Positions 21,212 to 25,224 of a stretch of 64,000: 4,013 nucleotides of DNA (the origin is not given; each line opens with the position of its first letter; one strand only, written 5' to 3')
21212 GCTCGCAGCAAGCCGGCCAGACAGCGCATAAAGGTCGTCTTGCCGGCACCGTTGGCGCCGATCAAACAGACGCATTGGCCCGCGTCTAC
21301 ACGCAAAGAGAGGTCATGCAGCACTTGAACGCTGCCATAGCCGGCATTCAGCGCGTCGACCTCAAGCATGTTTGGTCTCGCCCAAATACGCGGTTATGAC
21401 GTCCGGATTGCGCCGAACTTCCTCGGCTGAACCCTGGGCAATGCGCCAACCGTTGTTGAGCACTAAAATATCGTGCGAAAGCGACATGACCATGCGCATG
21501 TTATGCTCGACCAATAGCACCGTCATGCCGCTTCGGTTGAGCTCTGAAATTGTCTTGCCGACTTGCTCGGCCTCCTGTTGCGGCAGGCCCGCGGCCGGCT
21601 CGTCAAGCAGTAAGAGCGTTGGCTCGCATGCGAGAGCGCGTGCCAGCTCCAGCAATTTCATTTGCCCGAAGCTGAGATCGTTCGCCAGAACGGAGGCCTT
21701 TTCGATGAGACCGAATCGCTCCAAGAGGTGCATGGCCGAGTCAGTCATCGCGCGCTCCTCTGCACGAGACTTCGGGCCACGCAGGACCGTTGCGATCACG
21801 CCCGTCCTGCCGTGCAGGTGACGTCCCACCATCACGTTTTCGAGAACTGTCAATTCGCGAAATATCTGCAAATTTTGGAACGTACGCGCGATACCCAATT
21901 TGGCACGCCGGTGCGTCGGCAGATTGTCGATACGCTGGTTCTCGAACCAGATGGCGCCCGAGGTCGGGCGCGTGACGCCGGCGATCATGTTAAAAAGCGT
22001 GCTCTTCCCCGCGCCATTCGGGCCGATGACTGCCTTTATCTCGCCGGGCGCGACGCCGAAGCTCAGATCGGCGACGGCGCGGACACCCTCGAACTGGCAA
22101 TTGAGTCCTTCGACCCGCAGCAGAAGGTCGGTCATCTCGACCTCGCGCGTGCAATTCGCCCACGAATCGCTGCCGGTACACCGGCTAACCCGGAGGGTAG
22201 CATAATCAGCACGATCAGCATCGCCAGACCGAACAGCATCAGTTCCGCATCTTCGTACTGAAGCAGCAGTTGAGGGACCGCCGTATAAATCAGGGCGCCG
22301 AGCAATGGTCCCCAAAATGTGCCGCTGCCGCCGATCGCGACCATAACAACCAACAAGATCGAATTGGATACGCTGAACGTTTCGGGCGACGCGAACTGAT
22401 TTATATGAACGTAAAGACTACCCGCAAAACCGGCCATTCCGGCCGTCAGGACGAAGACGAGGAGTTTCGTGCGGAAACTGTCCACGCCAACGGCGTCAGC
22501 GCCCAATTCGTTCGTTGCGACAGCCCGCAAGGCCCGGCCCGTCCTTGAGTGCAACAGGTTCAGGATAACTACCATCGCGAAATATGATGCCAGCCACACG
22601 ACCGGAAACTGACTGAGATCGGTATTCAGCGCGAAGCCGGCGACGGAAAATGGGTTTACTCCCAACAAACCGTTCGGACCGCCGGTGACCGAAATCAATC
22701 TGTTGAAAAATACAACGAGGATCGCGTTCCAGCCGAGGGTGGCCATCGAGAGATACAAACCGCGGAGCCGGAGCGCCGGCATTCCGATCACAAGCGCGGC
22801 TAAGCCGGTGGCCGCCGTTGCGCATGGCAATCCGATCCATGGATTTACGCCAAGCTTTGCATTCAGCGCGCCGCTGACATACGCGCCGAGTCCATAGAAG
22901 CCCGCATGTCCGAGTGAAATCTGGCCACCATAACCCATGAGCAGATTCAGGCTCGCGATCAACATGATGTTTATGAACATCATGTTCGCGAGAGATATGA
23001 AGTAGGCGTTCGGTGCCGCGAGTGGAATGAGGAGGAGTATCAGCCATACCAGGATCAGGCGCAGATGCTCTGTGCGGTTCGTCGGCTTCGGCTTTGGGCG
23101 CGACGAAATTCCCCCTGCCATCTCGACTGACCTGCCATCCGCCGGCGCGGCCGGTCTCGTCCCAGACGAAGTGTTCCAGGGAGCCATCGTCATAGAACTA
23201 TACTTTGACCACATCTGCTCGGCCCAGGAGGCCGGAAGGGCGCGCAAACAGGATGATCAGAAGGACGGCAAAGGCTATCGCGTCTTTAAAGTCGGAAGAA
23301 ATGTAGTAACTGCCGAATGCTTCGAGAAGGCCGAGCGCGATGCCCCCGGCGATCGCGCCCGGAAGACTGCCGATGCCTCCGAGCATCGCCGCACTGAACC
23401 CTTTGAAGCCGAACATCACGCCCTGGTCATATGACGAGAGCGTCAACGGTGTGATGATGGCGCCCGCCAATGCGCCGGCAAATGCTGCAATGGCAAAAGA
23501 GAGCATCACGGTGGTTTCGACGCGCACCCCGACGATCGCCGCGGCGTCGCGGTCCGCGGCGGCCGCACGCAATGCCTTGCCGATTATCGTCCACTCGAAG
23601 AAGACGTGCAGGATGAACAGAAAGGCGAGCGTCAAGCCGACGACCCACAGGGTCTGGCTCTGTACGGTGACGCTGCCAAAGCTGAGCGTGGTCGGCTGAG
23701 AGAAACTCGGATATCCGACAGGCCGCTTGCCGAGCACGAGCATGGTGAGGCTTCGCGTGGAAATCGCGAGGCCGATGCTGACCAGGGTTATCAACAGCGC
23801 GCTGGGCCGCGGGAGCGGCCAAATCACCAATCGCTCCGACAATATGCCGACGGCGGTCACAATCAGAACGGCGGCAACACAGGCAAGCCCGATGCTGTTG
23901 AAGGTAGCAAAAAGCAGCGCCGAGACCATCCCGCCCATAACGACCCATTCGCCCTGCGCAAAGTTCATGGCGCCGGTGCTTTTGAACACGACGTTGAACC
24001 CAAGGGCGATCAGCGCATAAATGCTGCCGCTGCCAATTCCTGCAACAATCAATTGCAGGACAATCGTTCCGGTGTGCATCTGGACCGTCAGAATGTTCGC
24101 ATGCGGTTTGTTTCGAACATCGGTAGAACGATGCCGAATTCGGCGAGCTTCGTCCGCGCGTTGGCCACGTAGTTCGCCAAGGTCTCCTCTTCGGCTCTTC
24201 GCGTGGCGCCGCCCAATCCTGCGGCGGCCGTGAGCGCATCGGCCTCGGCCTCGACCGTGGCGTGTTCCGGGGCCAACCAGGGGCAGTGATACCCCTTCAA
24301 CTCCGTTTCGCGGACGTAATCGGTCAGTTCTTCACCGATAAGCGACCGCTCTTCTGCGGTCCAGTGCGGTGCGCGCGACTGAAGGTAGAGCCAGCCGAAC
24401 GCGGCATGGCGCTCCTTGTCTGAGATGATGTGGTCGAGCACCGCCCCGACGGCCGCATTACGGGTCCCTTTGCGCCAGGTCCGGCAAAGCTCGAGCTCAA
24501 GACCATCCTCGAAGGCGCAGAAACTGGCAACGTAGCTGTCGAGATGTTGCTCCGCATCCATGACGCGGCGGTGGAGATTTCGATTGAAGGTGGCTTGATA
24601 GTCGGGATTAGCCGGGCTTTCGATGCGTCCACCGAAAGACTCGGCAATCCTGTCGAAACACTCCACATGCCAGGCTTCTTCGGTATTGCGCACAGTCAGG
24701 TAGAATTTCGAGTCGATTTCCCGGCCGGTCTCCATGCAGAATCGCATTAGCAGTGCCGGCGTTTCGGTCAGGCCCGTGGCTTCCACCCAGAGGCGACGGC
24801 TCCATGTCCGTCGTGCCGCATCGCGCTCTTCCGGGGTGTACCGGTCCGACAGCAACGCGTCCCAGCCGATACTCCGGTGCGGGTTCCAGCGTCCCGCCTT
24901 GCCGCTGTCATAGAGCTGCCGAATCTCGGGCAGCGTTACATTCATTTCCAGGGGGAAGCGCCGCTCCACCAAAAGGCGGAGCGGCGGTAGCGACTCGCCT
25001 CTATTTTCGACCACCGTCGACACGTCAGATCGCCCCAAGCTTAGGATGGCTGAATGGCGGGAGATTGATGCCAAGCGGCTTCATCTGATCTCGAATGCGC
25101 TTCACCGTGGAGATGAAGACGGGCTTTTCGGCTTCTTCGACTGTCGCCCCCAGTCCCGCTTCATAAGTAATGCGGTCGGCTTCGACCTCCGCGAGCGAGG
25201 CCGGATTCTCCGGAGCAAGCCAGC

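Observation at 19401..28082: Self-contained catabolic operon: oxygenase pair, ABC importer, formamidase-like hydrolase and Arg-less Rid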

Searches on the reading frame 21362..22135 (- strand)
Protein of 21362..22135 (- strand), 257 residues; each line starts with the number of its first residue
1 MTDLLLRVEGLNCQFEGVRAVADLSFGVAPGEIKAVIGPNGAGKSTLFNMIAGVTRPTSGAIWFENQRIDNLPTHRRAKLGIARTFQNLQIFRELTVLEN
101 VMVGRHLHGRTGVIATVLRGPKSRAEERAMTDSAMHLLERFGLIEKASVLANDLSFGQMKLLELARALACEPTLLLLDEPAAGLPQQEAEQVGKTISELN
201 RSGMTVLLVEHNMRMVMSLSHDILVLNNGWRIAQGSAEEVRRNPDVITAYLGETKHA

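Call 4: search_protein_families(library=pfam, proteins=[window:21362-22135:-], max_evalue=0.01)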
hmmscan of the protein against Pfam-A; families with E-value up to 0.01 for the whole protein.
window:21362-22135:- (257 aa): 8 families
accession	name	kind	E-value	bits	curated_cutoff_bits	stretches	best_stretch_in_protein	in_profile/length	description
PF00005.33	ABC_tran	-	3e-33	115.7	25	1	22-181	2-136/137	ABC transporter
PF12399.14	BCA_ABC_TP_C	-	6.5e-10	38.8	25.5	1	232-254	3-25/27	Branched-chain amino acid ATP-binding cassette transporter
PF13304.12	AAA_21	-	3.3e-07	31.1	27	1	35-91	3-71/304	AAA domain, putative AbiEii toxin, Type IV TA system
PF02463.25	SMC_N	-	7.6e-07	29.2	40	0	132-219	115-205/220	RecF/RecN/SMC N terminal domain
PF13476.12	AAA_23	-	0.0039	18.3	27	1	32-52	20-40/201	AAA domain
PF01926.29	MMR_HSR1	-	0.0045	17.5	21.9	0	35-54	3-22/113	50S ribosome-binding GTPase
PF13555.12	AAA_29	-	0.0046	17.1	27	1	33-53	24-44/61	P-loop containing region of AAA domain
PF03193.22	RsgA_GTPase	-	0.0076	16.5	30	0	31-56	106-131/174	RsgA GTPase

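Call 5: search_protein_families(library=ncbifam, proteins=[window:21362-22135:-], max_evalue=0.01)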
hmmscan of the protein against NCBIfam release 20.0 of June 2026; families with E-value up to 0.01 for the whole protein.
window:21362-22135:- (257 aa): 188 families (the best 25 are shown)
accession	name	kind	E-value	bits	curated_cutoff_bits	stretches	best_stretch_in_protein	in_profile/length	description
NF008449.1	PRK11300.1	equivalog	2.4e-77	259.7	362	1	2-253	2-254/255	high-affinity branched-chain amino acid ABC transporter ATP-binding protein LivG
TIGR03411.1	urea_trans_UrtD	equivalog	7.1e-64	215.8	304.1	1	5-253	2-242/242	urea ABC transporter ATP-binding protein UrtD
TIGR04406.1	LPS_export_lptB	equivalog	2.8e-48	164.3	240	1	6-254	2-236/239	LPS export ABC transporter ATP-binding protein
TIGR03410.1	urea_trans_UrtE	equivalog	1.3e-41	142.5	285.8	1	6-242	1-221/230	urea ABC transporter ATP-binding subunit UrtE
NF008442.0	PRK11288.1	equivalog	6.8e-41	140.1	689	1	5-241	7-232/504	L-arabinose ABC transporter ATP-binding protein AraG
NF007253.0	PRK09700.1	equivalog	1.5e-40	139.3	772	1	4-252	4-243/510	D-allose ABC transporter ATP-binding protein AlsA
TIGR02315.1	ABC_phnC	equivalog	1.5e-40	139.1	266.1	1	5-241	1-234/243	phosphonate ABC transporter ATP-binding protein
TIGR01188.1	drrA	subfamily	2e-40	139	312.45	1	14-243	2-214/302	daunorubicin resistance ABC transporter, ATP-binding protein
NF041861.1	YtfR_transport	equivalog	2e-40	138.6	850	1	5-253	1-236/492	galactofuranose ABC transporter, ATP-binding protein YtfR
NF008144.0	PRK10895.1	equivalog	4.1e-40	137.8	381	1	7-254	5-238/241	LPS export ABC transporter ATP-binding protein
NF040905.2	GguA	equivalog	1.1e-37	129.6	810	1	6-241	2-227/500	multiple monosaccharide ABC transporter ATP-binding protein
NF010069.0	PRK13549.1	equivalog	1.9e-37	128.9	699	1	1-252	1-241/513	xylose ABC transporter ATP-binding protein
TIGR03265.1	PhnT2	equivalog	3e-37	128.7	457.7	1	6-246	5-228/353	putative 2-aminoethylphosphonate ABC transporter ATP-binding protein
NF008030.0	PRK10762.1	equivalog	6.5e-37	127.4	745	1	3-241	2-229/501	ribose ABC transporter ATP-binding protein RbsA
TIGR03864.1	PQQ_ABC_ATP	hypoth_equivalog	3e-36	125.1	302.25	1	6-246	2-225/236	ABC transporter, ATP-binding subunit, PQQ-dependent alcohol dehydrogenase system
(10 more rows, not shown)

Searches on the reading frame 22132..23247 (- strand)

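Call 4: search_protein_families(library=pfam, proteins=[window:22132-23247:-], max_evalue=0.01)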
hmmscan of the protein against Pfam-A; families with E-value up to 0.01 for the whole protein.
window:22132-23247:- (371 aa): 1 family
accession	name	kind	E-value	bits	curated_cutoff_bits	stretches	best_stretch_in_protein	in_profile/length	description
PF02653.21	BPD_transp_2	-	1.1e-39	136.7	26.8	1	86-347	5-269/269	Branched-chain amino acid transport system / permease component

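Call 5: search_protein_families(library=ncbifam, proteins=[window:22132-23247:-], max_evalue=0.01)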
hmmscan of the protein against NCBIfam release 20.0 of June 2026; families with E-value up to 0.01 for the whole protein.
window:22132-23247:- (371 aa): 5 families
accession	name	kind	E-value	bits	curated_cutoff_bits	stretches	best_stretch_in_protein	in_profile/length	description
NF008450.0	PRK11301.1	subfamily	3.7e-45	155.1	366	2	57-209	86-237/418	high-affinity branched-chain amino acid ABC transporter permease LivM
TIGR03408.1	urea_trans_UrtC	equivalog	2.6e-34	119.4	296.2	2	137-357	89-313/313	urea ABC transporter permease subunit UrtC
TIGR03727.1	urea_t_UrtC_arc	equivalog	1.8e-17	63.3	575.55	1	68-365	35-345/369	urea ABC transporter, permease protein UrtC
TIGR03409.1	urea_trans_UrtB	equivalog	3.9e-12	46.4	250.3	1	90-354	9-285/291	urea ABC transporter permease subunit UrtB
NF008011.0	PRK10740.1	equivalog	2.6e-09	37.1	379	1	215-359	158-304/308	high-affinity branched-chain amino acid ABC transporter permease LivH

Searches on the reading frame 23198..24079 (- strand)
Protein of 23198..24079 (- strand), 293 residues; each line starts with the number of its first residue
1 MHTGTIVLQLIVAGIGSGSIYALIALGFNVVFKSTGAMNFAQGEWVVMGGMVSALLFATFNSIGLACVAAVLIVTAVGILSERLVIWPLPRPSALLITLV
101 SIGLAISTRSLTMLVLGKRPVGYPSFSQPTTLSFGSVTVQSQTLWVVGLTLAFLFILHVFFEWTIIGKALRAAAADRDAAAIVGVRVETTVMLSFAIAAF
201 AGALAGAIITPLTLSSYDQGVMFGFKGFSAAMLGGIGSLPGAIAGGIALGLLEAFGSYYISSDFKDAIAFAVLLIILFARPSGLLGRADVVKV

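Call 4: search_protein_families(library=pfam, proteins=[window:23198-24079:-], max_evalue=0.01)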
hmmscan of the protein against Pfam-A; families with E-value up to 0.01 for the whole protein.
window:23198-24079:- (293 aa): 1 family
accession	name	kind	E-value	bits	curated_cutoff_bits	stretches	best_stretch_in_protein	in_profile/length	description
PF02653.21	BPD_transp_2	-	1.6e-35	123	26.8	1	11-277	2-269/269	Branched-chain amino acid transport system / permease component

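Call 5: search_protein_families(library=ncbifam, proteins=[window:23198-24079:-], max_evalue=0.01)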
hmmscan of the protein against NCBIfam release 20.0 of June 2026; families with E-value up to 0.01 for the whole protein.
window:23198-24079:- (293 aa): 8 families
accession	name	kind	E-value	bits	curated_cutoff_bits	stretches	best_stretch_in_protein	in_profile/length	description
NF008011.0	PRK10740.1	equivalog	8.4e-43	147.1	379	1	7-293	8-308/308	high-affinity branched-chain amino acid ABC transporter permease LivH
TIGR03409.1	urea_trans_UrtB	equivalog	2.1e-29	103.1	250.3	1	10-285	3-286/291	urea ABC transporter permease subunit UrtB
TIGR03622.1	urea_t_UrtB_arc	equivalog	6.9e-17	61.7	374.25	1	18-290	11-282/284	urea ABC transporter, permease protein UrtB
NF008441.0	PRK11285.1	equivalog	6.7e-07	28.7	378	1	22-244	67-279/333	L-arabinose ABC transporter permease AraH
NF040906.3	GguB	equivalog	8.9e-07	28.4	450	1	140-275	220-364/375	multiple monosaccharide ABC transporter permease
NF011961.0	PRK15432.1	equivalog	2.5e-05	23.7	388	1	7-255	33-270/344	autoinducer 2 ABC transporter permease LsrC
NF007014.0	PRK09478.1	equivalog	6.9e-05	22.3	386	1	22-252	53-299/336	galactose/methyl galactoside ABC transporter permease MglC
TIGR03408.1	urea_trans_UrtC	equivalog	0.00093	19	296.2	1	132-286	157-312/313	urea ABC transporter permease subunit UrtC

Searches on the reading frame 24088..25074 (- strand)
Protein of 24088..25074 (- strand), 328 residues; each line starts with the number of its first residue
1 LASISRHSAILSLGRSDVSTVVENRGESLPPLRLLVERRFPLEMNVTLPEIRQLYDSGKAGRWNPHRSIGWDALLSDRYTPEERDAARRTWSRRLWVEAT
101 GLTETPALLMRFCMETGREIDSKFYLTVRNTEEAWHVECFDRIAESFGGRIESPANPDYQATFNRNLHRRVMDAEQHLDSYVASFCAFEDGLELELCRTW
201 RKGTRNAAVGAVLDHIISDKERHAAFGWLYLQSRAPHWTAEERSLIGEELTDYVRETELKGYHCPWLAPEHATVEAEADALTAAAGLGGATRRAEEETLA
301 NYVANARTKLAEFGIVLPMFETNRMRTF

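Call 4: search_protein_families(library=pfam, proteins=[window:24088-25074:-], max_evalue=0.01)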
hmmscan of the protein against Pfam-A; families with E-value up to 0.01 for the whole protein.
window:24088-25074:- (328 aa): 0 families

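Call 5: search_protein_families(library=ncbifam, proteins=[window:24088-25074:-], max_evalue=0.01)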
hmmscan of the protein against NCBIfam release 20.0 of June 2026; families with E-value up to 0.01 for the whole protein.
window:24088-25074:- (328 aa): 1 family
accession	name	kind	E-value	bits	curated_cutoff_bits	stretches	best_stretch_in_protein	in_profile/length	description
NF006200.0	PRK08326.1-3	equivalog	0.0038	16.5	194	0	54-166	34-149/321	R2-like ligand-binding oxidase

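Call 7: search_solved_structures(query=window:24088-25074:-, max_evalue=1)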
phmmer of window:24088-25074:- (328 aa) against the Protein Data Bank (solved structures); distinct sequences matched with E-value up to 1: 0.
